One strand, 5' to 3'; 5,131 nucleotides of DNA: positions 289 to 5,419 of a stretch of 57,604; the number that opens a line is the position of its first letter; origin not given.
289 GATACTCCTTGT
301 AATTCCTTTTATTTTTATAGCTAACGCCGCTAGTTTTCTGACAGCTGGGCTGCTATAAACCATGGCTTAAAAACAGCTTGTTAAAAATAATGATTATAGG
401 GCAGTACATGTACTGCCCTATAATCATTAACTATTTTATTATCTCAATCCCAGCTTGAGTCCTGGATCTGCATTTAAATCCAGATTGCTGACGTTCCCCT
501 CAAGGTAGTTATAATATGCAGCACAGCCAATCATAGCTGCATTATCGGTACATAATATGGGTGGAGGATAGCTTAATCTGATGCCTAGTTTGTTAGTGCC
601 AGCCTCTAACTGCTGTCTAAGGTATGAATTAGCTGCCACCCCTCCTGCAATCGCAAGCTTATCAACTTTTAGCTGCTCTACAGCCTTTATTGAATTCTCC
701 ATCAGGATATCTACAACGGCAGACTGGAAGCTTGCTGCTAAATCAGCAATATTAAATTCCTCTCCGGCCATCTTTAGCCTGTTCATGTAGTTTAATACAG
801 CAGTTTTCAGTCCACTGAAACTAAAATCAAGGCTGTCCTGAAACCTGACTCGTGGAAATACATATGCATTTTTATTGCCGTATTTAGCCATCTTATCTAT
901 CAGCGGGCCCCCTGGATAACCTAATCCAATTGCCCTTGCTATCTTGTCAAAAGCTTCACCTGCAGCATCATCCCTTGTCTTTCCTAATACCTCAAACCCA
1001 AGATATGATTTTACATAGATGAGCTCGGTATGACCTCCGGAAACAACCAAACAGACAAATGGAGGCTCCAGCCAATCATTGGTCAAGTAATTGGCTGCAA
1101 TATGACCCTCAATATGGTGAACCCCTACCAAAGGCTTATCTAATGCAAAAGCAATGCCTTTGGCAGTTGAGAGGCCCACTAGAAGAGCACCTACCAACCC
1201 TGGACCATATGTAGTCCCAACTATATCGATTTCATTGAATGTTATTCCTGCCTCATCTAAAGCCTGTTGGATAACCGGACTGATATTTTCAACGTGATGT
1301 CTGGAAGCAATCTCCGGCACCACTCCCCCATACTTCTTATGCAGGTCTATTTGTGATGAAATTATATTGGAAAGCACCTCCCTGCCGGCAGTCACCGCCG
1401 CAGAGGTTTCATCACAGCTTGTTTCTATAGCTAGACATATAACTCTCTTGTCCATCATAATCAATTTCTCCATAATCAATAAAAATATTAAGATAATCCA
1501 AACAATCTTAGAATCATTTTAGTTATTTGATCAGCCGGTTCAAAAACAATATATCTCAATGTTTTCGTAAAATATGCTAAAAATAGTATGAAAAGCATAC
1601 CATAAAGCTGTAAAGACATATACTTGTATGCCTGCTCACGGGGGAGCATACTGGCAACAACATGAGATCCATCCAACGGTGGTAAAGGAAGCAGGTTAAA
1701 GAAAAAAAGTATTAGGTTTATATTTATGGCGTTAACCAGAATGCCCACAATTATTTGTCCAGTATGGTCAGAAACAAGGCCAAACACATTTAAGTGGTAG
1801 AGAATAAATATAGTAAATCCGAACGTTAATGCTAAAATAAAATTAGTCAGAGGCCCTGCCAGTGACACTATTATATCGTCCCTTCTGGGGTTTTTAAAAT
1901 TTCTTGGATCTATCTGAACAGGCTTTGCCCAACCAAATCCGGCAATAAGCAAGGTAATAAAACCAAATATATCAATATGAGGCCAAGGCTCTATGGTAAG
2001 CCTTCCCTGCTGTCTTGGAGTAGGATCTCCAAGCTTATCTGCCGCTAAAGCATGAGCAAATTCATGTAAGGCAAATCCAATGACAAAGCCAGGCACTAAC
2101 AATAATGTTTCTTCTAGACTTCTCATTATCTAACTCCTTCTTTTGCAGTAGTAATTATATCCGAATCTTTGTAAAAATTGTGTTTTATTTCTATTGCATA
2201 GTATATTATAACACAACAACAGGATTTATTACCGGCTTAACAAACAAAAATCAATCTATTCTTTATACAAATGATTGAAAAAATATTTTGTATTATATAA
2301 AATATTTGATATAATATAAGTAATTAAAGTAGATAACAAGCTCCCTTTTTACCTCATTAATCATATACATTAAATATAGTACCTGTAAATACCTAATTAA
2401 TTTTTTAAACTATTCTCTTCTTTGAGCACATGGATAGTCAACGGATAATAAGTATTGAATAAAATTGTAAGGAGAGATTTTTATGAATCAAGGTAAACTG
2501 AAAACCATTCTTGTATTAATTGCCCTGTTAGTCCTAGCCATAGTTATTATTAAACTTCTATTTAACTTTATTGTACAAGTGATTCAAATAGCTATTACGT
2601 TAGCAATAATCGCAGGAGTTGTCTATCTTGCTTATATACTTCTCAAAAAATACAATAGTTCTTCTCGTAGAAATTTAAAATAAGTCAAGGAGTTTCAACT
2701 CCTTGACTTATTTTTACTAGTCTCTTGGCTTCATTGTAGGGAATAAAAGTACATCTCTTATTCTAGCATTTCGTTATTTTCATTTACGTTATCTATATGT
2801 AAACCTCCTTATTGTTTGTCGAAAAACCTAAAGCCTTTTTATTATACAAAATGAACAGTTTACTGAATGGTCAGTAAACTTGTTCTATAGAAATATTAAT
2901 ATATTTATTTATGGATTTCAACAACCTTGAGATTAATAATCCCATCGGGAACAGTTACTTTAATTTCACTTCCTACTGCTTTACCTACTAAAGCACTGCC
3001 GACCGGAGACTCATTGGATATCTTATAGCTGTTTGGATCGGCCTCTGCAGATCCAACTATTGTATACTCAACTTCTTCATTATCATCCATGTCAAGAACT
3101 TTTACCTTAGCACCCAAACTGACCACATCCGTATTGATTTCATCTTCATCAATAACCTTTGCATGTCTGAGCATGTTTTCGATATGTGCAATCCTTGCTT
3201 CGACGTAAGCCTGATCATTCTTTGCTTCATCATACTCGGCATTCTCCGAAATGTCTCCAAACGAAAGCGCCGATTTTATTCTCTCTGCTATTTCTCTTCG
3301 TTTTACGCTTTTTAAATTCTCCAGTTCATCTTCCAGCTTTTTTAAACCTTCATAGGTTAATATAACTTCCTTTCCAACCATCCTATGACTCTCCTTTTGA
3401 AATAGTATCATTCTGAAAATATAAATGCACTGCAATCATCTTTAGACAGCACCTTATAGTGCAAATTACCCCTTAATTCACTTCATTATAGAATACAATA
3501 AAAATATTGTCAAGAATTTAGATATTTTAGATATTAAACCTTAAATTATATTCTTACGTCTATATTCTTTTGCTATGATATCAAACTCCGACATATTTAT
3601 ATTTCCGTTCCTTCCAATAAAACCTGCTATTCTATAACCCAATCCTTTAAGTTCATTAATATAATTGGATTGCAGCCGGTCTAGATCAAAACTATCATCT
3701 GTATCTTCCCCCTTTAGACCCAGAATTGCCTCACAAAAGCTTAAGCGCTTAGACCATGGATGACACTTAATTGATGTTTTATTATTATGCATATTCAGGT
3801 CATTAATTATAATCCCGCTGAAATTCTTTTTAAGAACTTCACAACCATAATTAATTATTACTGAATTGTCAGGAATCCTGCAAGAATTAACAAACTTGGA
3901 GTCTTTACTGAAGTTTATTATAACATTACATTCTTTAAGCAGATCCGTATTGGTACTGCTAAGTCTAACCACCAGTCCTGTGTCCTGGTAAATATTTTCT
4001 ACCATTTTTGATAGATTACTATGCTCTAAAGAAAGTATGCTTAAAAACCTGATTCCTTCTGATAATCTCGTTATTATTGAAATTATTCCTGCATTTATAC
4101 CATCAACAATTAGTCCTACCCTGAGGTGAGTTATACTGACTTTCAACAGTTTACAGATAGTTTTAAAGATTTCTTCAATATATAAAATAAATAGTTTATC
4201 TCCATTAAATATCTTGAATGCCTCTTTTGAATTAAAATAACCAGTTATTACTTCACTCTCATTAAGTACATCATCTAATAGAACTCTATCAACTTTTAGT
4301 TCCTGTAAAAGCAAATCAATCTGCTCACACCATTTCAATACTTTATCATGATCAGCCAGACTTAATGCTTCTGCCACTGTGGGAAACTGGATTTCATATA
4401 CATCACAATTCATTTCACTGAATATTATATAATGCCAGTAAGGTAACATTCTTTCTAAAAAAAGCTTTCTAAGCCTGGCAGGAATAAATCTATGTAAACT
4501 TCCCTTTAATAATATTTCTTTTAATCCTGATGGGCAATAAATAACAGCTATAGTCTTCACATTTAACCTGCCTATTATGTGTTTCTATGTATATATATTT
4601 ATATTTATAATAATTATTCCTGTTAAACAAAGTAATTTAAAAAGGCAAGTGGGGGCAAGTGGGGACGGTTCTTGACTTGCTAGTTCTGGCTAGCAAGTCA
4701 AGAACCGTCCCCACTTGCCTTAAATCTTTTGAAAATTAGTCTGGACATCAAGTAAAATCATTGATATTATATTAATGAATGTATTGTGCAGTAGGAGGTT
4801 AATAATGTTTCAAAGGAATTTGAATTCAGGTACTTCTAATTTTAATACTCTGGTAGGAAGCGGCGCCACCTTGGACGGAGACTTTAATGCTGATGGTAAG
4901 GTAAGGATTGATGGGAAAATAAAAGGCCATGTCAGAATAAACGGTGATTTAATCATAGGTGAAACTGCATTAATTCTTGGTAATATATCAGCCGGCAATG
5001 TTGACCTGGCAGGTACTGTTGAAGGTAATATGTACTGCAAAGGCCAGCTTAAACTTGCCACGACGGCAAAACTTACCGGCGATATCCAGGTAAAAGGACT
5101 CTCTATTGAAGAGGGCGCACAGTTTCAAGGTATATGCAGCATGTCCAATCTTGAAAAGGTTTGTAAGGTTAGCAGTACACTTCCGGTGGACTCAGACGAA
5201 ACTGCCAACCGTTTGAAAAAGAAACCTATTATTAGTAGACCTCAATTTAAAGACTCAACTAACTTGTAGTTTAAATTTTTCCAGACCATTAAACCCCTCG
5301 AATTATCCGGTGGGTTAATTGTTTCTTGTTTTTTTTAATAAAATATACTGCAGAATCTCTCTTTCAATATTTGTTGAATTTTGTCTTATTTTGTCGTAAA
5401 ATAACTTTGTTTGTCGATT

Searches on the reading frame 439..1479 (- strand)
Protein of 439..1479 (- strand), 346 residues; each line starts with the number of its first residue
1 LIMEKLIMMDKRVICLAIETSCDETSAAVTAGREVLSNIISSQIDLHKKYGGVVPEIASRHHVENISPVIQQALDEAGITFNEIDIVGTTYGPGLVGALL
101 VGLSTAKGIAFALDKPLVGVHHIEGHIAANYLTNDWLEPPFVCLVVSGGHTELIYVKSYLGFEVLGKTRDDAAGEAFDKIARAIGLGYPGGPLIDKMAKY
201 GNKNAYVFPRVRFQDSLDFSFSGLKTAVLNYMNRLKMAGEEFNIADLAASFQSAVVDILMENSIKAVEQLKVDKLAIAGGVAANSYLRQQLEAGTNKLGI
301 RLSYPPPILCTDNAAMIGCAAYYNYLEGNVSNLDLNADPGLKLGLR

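Call 45: search_protein_families(library=pfam, proteins=[window:439-1479:-])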
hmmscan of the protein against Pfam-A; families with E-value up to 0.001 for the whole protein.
window:439-1479:- (346 aa): 3 families
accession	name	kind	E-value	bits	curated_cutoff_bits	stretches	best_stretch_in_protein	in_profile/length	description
PF00814.31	TsaD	-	1.8e-100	336.5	24.8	1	34-318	1-263/264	tRNA N6-adenosine threonylcarbamoyltransferase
PF02543.21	Carbam_trans_N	-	4.1e-09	36.7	24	1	173-292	206-321/346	Carbamoyltransferase N-terminus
PF22521.2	HypF_C_2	-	6.6e-07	29.8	27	1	237-313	159-235/241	Carbamoyltransferase, Kae1-like Domain, second subdomain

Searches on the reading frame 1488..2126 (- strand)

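Call 45: search_protein_families(library=pfam, proteins=[window:1488-2126:-])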
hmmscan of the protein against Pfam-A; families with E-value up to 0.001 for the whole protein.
window:1488-2126:- (212 aa): 1 family
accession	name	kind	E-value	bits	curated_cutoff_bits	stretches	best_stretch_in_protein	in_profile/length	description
PF02163.28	Peptidase_M50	-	2.5e-14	53.6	27.2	2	126-179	159-216/221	Peptidase family M50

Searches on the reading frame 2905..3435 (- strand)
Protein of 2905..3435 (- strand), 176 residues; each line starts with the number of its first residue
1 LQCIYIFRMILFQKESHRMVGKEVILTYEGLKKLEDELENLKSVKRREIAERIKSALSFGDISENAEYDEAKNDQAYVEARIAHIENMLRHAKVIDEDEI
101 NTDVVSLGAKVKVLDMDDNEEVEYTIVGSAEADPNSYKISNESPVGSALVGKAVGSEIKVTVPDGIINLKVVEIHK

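Call 45: search_protein_families(library=pfam, proteins=[window:2905-3435:-])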
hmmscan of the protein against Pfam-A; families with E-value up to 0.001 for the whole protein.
window:2905-3435:- (176 aa): 2 families
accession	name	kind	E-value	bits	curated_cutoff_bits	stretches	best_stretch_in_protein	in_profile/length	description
PF03449.20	GreA_GreB_N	-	1.6e-27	96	24.5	1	25-94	2-71/71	Transcription elongation factor, N-terminal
PF01272.25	GreA_GreB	-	1.2e-26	92.9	26.9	1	102-175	3-76/77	Transcription elongation factor, GreA/GreB, C-term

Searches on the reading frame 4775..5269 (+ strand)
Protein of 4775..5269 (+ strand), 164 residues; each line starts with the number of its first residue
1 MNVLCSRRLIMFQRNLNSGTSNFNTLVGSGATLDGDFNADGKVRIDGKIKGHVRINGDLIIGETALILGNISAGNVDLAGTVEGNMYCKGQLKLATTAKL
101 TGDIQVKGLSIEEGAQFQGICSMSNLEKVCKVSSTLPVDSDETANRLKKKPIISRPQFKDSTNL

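Call 45: search_protein_families(library=pfam, proteins=[window:4775-5269:+])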
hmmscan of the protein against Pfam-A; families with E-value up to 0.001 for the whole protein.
window:4775-5269:+ (164 aa): 1 family
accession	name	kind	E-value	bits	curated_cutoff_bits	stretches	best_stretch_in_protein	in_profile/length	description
PF04519.19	Bactofilin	-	2e-27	95.7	27.9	1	25-121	1-97/98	Polymer-forming cytoskeletal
